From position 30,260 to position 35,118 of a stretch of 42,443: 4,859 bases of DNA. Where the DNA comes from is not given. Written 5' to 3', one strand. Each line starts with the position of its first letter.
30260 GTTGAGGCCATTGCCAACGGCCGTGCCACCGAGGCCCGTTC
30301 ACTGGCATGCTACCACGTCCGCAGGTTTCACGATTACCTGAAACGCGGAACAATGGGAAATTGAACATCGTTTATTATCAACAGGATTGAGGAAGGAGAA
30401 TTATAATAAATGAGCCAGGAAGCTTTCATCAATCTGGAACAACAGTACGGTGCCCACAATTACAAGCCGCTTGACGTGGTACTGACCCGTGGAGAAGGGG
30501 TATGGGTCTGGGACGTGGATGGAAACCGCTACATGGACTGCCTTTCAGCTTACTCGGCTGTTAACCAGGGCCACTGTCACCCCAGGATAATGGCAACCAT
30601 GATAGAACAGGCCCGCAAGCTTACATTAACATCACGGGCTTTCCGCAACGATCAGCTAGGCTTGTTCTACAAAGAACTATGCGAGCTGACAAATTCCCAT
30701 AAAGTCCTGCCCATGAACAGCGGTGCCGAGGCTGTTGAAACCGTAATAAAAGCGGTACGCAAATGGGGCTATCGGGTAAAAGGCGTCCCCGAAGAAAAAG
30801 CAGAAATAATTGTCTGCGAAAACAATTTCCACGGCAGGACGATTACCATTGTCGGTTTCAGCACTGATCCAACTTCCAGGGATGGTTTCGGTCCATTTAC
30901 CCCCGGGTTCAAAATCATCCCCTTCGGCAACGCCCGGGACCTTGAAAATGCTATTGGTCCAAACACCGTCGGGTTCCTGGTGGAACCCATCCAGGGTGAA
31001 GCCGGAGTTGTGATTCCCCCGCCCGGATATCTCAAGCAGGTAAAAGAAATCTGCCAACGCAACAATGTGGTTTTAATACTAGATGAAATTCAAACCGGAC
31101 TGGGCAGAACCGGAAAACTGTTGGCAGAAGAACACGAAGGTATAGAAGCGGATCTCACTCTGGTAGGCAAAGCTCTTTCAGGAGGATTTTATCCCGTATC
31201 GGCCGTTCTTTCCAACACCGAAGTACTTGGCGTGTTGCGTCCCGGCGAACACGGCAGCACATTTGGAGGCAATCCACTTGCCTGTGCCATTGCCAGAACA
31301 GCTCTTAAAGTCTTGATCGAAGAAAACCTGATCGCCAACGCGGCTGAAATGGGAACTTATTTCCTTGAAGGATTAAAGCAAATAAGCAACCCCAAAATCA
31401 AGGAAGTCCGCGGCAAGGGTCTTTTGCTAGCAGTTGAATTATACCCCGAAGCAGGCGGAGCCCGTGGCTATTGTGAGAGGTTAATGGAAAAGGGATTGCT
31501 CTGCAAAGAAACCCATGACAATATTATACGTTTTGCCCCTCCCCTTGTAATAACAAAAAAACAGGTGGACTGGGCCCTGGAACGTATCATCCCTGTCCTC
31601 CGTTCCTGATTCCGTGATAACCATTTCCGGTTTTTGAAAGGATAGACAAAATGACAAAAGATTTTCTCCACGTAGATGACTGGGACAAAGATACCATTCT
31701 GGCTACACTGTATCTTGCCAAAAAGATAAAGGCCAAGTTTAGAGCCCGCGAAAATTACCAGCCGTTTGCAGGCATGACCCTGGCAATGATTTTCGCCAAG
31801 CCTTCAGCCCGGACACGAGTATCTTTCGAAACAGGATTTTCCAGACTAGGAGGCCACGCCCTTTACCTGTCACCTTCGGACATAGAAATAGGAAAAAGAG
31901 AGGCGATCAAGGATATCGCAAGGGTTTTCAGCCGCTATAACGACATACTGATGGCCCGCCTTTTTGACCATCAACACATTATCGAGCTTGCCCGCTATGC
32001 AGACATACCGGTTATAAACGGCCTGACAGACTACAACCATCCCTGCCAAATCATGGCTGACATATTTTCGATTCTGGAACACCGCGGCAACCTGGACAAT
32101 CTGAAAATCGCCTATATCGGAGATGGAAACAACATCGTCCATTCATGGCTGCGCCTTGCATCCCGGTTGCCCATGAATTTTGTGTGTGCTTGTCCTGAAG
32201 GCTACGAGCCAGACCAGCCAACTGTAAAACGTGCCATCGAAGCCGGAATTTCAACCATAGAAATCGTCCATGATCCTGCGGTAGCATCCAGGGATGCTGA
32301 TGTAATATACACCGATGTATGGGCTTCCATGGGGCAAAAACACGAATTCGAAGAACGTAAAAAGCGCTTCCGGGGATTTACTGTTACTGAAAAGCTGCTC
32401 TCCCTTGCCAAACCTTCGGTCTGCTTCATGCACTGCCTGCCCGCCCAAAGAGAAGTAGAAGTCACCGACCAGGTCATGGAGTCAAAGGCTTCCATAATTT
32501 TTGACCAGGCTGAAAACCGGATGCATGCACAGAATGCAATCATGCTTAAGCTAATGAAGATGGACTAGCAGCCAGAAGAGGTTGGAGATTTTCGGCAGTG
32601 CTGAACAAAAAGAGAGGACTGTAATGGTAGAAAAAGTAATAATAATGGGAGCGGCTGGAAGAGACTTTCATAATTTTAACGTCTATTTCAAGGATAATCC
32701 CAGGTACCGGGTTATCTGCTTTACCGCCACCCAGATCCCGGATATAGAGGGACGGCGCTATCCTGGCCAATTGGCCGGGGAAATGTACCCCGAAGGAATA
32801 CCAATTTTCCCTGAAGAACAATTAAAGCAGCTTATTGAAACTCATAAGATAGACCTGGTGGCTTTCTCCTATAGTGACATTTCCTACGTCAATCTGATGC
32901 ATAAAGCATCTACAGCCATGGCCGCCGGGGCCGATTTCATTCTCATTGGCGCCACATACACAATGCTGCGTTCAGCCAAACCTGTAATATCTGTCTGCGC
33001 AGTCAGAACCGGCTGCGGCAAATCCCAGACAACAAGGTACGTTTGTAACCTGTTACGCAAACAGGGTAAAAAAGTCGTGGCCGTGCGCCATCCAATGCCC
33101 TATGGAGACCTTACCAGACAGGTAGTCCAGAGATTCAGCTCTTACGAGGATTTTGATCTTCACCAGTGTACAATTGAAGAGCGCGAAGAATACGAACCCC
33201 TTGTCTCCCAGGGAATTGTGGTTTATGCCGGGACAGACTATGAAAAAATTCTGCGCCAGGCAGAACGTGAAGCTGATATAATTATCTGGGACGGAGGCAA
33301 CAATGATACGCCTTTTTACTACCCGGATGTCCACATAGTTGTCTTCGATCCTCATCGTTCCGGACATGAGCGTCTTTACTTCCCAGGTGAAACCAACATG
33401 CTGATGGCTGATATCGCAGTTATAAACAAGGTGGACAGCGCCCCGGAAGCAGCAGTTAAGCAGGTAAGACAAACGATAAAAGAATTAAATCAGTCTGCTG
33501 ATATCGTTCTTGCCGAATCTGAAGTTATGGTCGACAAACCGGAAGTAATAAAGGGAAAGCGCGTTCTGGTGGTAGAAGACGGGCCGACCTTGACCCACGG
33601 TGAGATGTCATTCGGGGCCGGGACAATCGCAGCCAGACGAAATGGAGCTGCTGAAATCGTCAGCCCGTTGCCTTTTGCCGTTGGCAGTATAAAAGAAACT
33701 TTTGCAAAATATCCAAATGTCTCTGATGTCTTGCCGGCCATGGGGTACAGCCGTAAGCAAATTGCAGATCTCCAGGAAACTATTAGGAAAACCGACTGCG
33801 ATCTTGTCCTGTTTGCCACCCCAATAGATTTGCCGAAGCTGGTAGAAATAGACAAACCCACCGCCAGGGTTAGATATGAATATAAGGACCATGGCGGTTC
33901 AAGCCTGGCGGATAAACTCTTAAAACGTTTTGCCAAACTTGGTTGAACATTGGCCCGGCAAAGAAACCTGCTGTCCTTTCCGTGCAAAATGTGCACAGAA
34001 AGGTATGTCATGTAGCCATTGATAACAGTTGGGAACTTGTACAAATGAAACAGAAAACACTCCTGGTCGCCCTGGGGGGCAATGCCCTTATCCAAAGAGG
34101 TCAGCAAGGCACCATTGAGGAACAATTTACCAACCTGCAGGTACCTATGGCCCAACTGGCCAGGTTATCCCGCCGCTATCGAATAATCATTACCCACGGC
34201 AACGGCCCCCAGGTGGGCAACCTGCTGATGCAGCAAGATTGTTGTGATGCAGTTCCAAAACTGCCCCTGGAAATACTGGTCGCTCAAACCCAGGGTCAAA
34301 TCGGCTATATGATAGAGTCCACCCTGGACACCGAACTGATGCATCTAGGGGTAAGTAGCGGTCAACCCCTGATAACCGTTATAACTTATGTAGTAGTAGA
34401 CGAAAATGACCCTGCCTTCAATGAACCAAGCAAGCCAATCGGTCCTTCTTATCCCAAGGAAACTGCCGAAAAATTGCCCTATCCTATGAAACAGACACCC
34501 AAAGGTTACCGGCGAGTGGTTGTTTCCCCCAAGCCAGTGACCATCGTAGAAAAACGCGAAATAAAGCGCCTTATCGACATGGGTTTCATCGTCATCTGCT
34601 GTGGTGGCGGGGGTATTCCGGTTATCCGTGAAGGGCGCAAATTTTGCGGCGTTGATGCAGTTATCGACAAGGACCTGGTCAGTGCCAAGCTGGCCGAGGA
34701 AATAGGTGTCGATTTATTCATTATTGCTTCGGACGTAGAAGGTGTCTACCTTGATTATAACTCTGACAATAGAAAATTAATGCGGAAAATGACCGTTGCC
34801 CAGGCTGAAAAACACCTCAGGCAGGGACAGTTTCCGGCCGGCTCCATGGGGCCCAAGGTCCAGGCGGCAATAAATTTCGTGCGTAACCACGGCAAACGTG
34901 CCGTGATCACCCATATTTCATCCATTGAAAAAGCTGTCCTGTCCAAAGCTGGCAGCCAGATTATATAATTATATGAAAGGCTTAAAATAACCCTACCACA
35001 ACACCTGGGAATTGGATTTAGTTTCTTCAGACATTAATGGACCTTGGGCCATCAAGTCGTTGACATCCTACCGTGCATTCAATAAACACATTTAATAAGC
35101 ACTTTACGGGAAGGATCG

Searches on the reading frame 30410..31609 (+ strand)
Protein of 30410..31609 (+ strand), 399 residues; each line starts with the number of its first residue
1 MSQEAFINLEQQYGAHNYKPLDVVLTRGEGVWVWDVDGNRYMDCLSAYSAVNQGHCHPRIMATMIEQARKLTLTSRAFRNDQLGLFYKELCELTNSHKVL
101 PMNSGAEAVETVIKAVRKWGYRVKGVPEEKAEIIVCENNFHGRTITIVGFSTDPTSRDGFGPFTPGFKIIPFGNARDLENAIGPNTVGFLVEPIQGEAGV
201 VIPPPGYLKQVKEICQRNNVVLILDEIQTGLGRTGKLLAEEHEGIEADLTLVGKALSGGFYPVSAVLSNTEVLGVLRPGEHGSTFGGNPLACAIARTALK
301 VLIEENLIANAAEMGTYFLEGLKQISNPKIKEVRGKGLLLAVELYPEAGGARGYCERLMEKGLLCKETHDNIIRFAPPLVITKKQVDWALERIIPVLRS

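Call 14: search_protein_families(library=pfam, proteins=[window:30410-31609:+], max_evalue=0.001)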
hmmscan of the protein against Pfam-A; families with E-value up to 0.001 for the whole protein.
window:30410-31609:+ (399 aa): 1 family
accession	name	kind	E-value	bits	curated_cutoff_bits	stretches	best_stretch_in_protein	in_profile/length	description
PF00202.27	Aminotran_3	-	2.7e-127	425.3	30.5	1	13-395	1-401/403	Aminotransferase class-III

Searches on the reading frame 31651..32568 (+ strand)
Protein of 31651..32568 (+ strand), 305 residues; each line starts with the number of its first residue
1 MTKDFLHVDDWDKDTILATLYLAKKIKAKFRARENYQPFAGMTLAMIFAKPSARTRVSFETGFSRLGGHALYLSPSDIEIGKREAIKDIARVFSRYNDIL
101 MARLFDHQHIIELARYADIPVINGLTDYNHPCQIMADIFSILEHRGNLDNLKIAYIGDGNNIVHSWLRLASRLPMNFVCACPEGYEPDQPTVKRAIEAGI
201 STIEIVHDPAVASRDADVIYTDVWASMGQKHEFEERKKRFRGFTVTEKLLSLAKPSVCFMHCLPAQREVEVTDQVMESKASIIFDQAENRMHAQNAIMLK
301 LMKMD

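Call 81: search_protein_families(library=pfam, proteins=[window:31651-32568:+], max_evalue=0.0001)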
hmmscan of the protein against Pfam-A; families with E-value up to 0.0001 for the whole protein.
window:31651-32568:+ (305 aa): 2 families
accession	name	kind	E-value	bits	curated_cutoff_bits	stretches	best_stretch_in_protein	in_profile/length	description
PF00185.30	OTCace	-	2.5e-56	190.5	29.4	1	149-299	1-155/157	Aspartate/ornithine carbamoyltransferase, Asp/Orn binding domain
PF02729.26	OTCace_N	-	4e-45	154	29.9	1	3-143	1-148/148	Aspartate/ornithine carbamoyltransferase, carbamoyl-P binding domain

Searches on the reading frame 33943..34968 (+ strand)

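Call 81: search_protein_families(library=pfam, proteins=[window:33943-34968:+], max_evalue=0.0001)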
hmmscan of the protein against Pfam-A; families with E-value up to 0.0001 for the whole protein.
window:33943-34968:+ (341 aa): 1 family
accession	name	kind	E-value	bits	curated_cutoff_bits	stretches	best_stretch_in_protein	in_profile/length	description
PF00696.33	AA_kinase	-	1.7e-28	100.4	24.9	1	38-323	1-233/234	Amino acid kinase family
